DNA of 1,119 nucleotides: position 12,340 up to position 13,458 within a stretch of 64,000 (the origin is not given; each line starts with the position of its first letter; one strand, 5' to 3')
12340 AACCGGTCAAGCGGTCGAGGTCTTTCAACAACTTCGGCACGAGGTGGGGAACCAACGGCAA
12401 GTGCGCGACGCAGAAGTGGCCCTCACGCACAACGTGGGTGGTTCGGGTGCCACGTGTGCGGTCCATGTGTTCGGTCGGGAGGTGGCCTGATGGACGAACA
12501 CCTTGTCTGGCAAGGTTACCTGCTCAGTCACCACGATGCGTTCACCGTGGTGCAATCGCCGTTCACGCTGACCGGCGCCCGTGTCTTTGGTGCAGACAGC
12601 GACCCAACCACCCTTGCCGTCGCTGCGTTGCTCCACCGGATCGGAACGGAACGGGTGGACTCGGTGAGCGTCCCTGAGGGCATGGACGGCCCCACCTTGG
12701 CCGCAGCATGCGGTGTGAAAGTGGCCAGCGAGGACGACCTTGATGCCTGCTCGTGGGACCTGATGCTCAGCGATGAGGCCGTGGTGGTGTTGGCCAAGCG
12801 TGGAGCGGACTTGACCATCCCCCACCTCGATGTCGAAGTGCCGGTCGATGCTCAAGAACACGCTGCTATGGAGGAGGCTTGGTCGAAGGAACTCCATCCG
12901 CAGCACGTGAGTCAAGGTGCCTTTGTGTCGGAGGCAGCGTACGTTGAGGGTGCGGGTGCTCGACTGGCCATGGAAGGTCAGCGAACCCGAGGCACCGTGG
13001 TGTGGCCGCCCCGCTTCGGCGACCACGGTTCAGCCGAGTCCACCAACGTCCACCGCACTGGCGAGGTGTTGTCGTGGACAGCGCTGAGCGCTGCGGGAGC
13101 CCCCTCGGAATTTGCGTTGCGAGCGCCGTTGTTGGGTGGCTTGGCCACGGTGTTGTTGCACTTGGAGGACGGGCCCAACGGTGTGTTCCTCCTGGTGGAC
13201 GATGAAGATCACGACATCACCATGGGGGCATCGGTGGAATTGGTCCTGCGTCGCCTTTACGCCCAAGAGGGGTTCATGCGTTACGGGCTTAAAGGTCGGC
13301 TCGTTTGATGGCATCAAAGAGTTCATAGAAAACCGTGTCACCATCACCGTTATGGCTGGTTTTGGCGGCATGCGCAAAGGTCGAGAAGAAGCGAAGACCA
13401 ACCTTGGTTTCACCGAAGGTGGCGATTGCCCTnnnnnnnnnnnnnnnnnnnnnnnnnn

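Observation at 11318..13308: Thiolase translationally coupled to an atypical DUF35-like partner, with no HMG-CoA synthase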

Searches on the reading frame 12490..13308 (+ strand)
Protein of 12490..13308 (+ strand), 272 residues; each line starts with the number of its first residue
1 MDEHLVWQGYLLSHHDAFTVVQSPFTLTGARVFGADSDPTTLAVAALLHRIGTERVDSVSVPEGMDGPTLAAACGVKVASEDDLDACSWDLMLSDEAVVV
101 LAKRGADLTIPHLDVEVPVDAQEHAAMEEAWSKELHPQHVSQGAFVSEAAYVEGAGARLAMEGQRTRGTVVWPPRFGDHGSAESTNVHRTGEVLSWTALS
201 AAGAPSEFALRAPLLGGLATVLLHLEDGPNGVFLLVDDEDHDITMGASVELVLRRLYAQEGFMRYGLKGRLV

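Call 5: search_protein_families(library=pfam, proteins=[window:12490-13308:+], max_evalue=0.1)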
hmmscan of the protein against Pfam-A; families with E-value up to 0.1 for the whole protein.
window:12490-13308:+ (272 aa): 1 family
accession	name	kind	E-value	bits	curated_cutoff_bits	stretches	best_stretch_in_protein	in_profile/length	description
PF01796.24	OB_ChsH2_C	-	0.00082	19.7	27.1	1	187-253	4-64/65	ChsH2, C-terminal OB-fold domain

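Call 6: find_homologous_proteins(query=window:12490-13308:+, max_evalue=0.001)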
Query window:12490-13308:+ (272 aa): 279 proteins with E <= 0.001 among 6025 candidates; the best 120 are listed.
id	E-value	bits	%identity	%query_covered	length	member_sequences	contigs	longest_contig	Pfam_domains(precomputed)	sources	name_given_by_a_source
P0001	4.0e-173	592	97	100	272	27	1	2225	-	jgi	-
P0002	7.9e-138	476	79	100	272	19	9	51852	-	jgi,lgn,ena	-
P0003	3.4e-137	474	78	100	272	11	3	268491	PF01796.24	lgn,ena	-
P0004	4.6e-136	471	79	100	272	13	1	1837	-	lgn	-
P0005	1.1e-106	374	64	100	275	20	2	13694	PF01796.24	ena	-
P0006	2.1e-103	363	63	100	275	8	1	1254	PF01796.24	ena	-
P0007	1.0e-101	358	63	99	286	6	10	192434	-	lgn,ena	-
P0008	2.6e-100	353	62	97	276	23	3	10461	-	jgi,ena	jgi:uncharacterized OB-fold protein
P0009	3.1e-98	347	62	98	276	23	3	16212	-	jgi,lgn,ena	jgi:uncharacterized OB-fold protein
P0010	1.3e-97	344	60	98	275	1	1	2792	-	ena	-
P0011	4.6e-96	339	60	98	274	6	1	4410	-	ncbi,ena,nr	ncbi:MAG TPA: hypothetical protein D7H91_04675 [Candidatus Poseidoniales archaeon]|nr:MAG TPA: hypot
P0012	7.1e-96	339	61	98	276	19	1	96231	-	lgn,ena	-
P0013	1.4e-95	338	60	98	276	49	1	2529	-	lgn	-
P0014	3.1e-95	337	59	98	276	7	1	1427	PF01796.24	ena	-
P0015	3.2e-95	337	59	98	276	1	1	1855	-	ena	-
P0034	4.1e-94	333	59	98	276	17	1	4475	PF01796.24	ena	-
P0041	3.0e-93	330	59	98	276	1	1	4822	PF01796.24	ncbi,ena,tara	tara:strand:+ start:136 stop:966 length:831 start_codon:yes stop_codon:yes gene_type:complete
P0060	2.0e-91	324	77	69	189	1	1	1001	PF01796.24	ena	-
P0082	2.8e-89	317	57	98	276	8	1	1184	PF01796.24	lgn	-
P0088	2.0e-88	314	56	98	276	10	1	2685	PF01796.24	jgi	-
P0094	2.7e-87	311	57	98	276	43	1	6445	PF01796.24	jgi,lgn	jgi:uncharacterized OB-fold protein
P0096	5.5e-87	310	54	98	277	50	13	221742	-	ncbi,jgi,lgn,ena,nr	ncbi:hypothetical protein OAO46_00785 [Candidatus Poseidonia alphae]|nr:hypothetical protein [Candid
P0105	1.5e-69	252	49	98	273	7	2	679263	PF01796.24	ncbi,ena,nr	ncbi:MAG: hypothetical protein O3B67_01595 [archaeon]|nr:hypothetical protein [archaeon]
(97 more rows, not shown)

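Call 7: search_solved_structures(query=window:12490-13308:+, max_evalue=10, show_alignments=3)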
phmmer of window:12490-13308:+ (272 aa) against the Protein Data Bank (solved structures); distinct sequences matched with E-value up to 10: 1.
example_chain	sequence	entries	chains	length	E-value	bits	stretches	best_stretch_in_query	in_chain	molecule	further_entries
1v82_A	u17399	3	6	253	1.3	11.6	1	129-200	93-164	Galactosylgalactosylxylosylprotein 3-beta-glucuronosyltransferase 1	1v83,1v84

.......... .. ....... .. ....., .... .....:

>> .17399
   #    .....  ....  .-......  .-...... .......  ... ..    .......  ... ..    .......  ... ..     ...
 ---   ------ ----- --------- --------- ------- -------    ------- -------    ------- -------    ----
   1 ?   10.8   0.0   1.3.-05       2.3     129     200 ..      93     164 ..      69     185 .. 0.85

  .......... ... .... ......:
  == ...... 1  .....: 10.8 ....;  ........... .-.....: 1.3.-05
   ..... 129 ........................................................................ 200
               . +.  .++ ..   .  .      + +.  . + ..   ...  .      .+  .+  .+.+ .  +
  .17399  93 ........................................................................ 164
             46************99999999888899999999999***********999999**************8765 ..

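Call 12: search_solved_structures(query=A1, max_evalue=10, show_alignments=5)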
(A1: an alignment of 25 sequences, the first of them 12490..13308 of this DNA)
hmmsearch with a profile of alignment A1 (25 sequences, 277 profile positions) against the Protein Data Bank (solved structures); distinct sequences matched with E-value up to 10: 1.
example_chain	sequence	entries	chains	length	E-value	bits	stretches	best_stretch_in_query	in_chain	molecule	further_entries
6esq_E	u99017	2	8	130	0.002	21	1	158-273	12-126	Pfam DUF35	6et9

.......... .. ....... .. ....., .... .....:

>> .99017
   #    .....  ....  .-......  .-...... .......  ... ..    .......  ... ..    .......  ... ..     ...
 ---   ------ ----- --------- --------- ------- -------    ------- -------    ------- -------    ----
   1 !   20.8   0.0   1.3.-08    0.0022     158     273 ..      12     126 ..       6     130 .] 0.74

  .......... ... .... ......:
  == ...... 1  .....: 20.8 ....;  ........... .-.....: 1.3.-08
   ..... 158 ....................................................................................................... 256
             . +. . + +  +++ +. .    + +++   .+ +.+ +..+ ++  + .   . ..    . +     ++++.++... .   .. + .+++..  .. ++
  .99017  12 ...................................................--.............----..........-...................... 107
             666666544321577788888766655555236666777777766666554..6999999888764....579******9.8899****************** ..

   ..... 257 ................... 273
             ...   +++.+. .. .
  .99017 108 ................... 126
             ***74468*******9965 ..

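Call 20: find_encoding_contigs(protein=P0105, flank=10000, max_places=2)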
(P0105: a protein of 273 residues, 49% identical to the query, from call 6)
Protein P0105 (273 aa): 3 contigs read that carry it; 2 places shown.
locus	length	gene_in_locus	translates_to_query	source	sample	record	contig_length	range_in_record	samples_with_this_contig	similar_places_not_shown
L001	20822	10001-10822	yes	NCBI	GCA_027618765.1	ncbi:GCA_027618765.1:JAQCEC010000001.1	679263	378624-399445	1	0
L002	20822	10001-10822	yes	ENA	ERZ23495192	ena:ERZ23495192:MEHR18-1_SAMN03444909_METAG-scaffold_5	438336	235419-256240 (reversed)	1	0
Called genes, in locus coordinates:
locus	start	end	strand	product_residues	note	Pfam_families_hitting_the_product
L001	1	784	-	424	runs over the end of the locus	PF01977:UbiD, PF20696:UbiD_C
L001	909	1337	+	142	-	PF00164:Ribosom_S12_S23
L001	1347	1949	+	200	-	PF00177:Ribosomal_S7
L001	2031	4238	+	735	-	PF00009:GTP_EFTU, PF22042:EF-G_D2, PF03144:GTP_EFTU_D2, PF14492:EFG_III, PF03764:EFG_IV, PF00679:EFG_C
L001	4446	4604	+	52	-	-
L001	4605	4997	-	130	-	-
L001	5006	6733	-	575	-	PF00293:NUDIX, PF00348:polyprenyl_synt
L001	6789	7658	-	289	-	PF00696:AA_kinase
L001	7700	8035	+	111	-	PF13240:Zn_Ribbon_1 (weak)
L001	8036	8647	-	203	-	PF01885:PTS_2-RNA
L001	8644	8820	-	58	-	-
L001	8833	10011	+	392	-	PF00108:Thiolase_N, PF00109:ketoacyl-synt (faint), PF02803:Thiolase_C, PF22691:Thiolase_C_1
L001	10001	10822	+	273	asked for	PF01796:OB_ChsH2_C (weak)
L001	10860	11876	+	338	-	-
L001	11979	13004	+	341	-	PF06723:MreB_Mbl, PF25229:Salactin, PF00022:Actin (weak), PF25216:Volactin (weak)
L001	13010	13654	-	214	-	-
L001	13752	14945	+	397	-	PF02441:Flavoprotein, PF04127:DFP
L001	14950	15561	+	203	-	PF04013:Methyltrn_RNA_2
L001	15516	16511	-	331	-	PF01975:SurE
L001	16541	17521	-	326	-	PF00892:EamA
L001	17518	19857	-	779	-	PF03169:OPT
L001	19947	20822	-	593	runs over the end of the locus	PF11700:ATG22, PF07690:MFS_1 (weak), PF11700:ATG22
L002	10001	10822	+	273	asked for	PF01796:OB_ChsH2_C (weak)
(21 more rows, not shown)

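Call 21: find_encoding_contigs(protein=P0096, flank=10000, max_places=2)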
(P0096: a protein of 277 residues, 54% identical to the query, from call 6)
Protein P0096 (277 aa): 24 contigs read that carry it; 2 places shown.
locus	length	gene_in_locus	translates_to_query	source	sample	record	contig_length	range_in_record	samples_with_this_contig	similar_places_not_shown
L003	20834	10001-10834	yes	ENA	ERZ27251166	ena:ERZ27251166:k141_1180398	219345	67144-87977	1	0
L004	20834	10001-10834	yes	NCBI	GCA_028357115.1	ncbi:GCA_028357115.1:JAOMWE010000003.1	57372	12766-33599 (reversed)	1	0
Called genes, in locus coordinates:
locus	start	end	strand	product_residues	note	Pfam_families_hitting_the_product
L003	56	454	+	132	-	PF00164:Ribosom_S12_S23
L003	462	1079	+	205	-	PF00177:Ribosomal_S7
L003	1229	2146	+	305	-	-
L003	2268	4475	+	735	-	PF00009:GTP_EFTU, PF22042:EF-G_D2, PF03144:GTP_EFTU_D2, PF14492:EFG_III, PF03764:EFG_IV, PF00679:EFG_C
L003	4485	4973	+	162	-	PF03473:MOSC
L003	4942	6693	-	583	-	PF00293:NUDIX, PF00348:polyprenyl_synt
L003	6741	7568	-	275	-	PF00696:AA_kinase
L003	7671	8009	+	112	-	-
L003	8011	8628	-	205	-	PF01885:PTS_2-RNA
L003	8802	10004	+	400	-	PF00108:Thiolase_N, PF00109:ketoacyl-synt (weak), PF22691:Thiolase_C_1, PF02803:Thiolase_C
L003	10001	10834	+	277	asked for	-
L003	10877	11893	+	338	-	-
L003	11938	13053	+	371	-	PF00022:Actin (weak), PF25229:Salactin, PF06723:MreB_Mbl, PF25216:Volactin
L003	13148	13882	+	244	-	PF09844:DUF2071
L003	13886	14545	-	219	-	PF00923:TAL_FSA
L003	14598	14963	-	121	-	PF12643:MazG-like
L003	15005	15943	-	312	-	PF02779:Transket_pyr, PF02780:Transketolase_C, PF22613:Transketolase_C_1 (weak)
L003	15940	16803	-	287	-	PF13292:DXP_synthase_N, PF00456:Transketolase_N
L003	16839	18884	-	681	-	PF03169:OPT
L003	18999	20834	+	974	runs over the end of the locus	PF00690:Cation_ATPase_N, PF00122:E1-E2_ATPase, PF13246:Cation_ATPase, PF00702:Hydrolase, PF08282:Hydrolase_3 (faint), PF00689:Cation_ATPase_C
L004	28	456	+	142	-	PF00164:Ribosom_S12_S23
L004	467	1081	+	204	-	PF00177:Ribosomal_S7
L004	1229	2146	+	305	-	-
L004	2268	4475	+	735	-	PF00009:GTP_EFTU, PF22042:EF-G_D2, PF03144:GTP_EFTU_D2, PF14492:EFG_III, PF03764:EFG_IV, PF00679:EFG_C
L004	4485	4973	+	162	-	PF03473:MOSC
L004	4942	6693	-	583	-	PF00293:NUDIX, PF00348:polyprenyl_synt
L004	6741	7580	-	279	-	PF00696:AA_kinase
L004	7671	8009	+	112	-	-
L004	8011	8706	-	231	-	PF01885:PTS_2-RNA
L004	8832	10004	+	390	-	PF00108:Thiolase_N, PF00109:ketoacyl-synt (weak), PF22691:Thiolase_C_1, PF02803:Thiolase_C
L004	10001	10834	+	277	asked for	-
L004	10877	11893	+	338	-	-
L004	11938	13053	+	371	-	PF00022:Actin (weak), PF25229:Salactin, PF06723:MreB_Mbl, PF25216:Volactin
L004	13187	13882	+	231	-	PF09844:DUF2071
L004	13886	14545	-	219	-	PF00923:TAL_FSA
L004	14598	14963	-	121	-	PF12643:MazG-like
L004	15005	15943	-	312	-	PF02779:Transket_pyr, PF02780:Transketolase_C, PF22613:Transketolase_C_1 (weak)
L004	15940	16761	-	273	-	PF00456:Transketolase_N, PF13292:DXP_synthase_N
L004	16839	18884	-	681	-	PF03169:OPT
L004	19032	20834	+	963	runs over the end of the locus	PF00690:Cation_ATPase_N, PF00122:E1-E2_ATPase, PF13246:Cation_ATPase, PF00702:Hydrolase, PF08282:Hydrolase_3 (faint), PF00689:Cation_ATPase_C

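Call 22: predict_structure(alignment_id=A1)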
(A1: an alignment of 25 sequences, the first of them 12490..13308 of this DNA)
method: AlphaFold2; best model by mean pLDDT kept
length: 272 residues; sequences in the alignment: 25
mean_pLDDT: 68.9   pTM: 0.53
mean pLDDT of the five models: 68.9, 68.6, 68.1, 67.4, 66.2
residues with pLDDT >= 90: 47; 70-90: 104; 50-70: 52; < 50: 69
segments of 3 or more residues with pLDDT < 50: 134-167, 172-182, 200-216, 258-264
pLDDT, mean of each block of 10 residues (from residue 1): 76 93 88 75 85 93 83 80 90 93 92 84 67 47 34 32 43 43 60 69 40 52 71 69 85 55 56 84
secondary structure, 60 per line:
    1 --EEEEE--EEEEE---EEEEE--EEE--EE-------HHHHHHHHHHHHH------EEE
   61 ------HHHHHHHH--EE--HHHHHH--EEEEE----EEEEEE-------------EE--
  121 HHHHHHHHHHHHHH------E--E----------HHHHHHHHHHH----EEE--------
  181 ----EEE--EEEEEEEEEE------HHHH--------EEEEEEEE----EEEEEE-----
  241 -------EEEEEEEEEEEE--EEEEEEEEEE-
elements in order: E3-7 E10-14 E18-22 E25-27 H39-51 E58-60 H67-74 H81-86 E89-93 E98-103 H121-134 H155-165 E170-172 E185-187 E190-199 H206-209 E218-225 E230-235 E248-259 E262-271

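Call 25: fold_search(model_id=the predicted structure, library=pdb)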
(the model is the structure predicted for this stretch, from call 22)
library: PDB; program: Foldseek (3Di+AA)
matches with E <= 10: 488; with E <= 0.001: 12
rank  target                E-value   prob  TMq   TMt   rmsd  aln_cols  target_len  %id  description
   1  6esq_E                1.1e-05  1.00  0.27  0.53   3.9        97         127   24  Structure of the acetoacetyl-CoA thiolase/HMG-CoA synthase complex from Methanothermococcus thermolithotrophicus soake (released 2018-03-14)
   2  6esq_F                1.9e-05  1.00  0.26  0.52   3.2        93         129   24  Structure of the acetoacetyl-CoA thiolase/HMG-CoA synthase complex from Methanothermococcus thermolithotrophicus soake (released 2018-03-14)
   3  6esq_G                3.3e-05  1.00  0.27  0.52   4.7       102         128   24  Structure of the acetoacetyl-CoA thiolase/HMG-CoA synthase complex from Methanothermococcus thermolithotrophicus soake (released 2018-03-14)
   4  9skh_E                3.7e-05  1.00  0.30  0.52   9.3       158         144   20  Biocatalytic Regioselective C-Formylation of Resorcinol Derivatives (released 2026-02-18)
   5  5m3k_E                1.7e-04  1.00  0.29  0.50   9.5       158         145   17  A multi-component acyltransferase PhlABC from Pseudomonas protegens (released 2017-12-20)
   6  5m3k_B                1.8e-04  1.00  0.29  0.50   9.5       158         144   17  A multi-component acyltransferase PhlABC from Pseudomonas protegens (released 2017-12-20)
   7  7pyt_A                3.1e-04  1.00  0.24  0.45   4.3        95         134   16  Benzoylsuccinyl-CoA thiolase with coenzyme A (released 2022-04-06)
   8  7pxp_E                3.5e-04  1.00  0.25  0.47   4.6       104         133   14  Benzoylsuccinyl-CoA thiolase (released 2022-04-06)
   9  7pxp_A                3.8e-04  1.00  0.24  0.46   4.1        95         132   15  Benzoylsuccinyl-CoA thiolase (released 2022-04-06)
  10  7pxp_B                5.7e-04  1.00  0.24  0.46   4.1        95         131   15  Benzoylsuccinyl-CoA thiolase (released 2022-04-06)
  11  9vbt_L                5.7e-04  1.00  0.31  0.56   8.1       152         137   14  Cryo-EM structure of the multi-component acyltransferase complex MucABC from Streptococcus macacae at a stoichiometric (released 2026-02-11)
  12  9vbo_G                7.7e-04  1.00  0.32  0.54   8.2       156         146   15  Cryo-EM structure of the multi-component acyltransferase complex MucABC from Streptococcus macacae at a stoichiometric (released 2026-02-11)
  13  6ok1_B                1.7e-03  1.00  0.23  0.43   5.1       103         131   19  Ltp2-ChsH2(DUF35) aldolase (released 2019-06-26)
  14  9vbt_G                1.7e-03  1.00  0.32  0.56   8.0       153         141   15  Cryo-EM structure of the multi-component acyltransferase complex MucABC from Streptococcus macacae at a stoichiometric (released 2026-02-11)
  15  9vbt_K                2.1e-03  1.00  0.31  0.55   8.9       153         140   14  Cryo-EM structure of the multi-component acyltransferase complex MucABC from Streptococcus macacae at a stoichiometric (released 2026-02-11)
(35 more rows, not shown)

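Call 31: search_protein_families(library=ncbifam, proteins=[window:12490-13308:+], max_evalue=0.01)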
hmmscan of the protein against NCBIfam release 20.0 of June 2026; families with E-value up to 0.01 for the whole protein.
window:12490-13308:+ (272 aa): 0 families

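Call 76: search_protein_families(library=pfam, alignment_id=A1, max_evalue=1)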
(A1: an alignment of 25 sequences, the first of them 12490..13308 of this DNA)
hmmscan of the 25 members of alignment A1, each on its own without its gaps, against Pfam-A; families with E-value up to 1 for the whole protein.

A. member 1, window:12490-13308:+ (272 aa): 1 family
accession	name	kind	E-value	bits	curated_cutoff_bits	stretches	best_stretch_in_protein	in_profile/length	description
PF01796.24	OB_ChsH2_C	-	0.00082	19.7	27.1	1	187-253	4-64/65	ChsH2, C-terminal OB-fold domain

B. families by the number of members that match (of 25 scanned): 9 families
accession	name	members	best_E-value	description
PF01796.24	OB_ChsH2_C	22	3.5e-06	ChsH2, C-terminal OB-fold domain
PF00734.23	CBM_1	3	0.031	Fungal cellulose binding domain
PF24114.1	DUF7388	1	0.028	Family of unknown function (DUF7388)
PF05751.16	FixH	1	0.04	FixH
PF07117.17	DUF1373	1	0.047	Protein of unknown function (DUF1373)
PF24868.1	YABBY_N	1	0.065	YABBY, N-terminal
PF18099.7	CBM_35_2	1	0.07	Carbohydrate binding module (family 35)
PF02635.20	DsrE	1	0.07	DsrE/DsrF-like family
PF21143.3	Aquarius_N_2nd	1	0.084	Intron-binding protein aquarius, beta-barrel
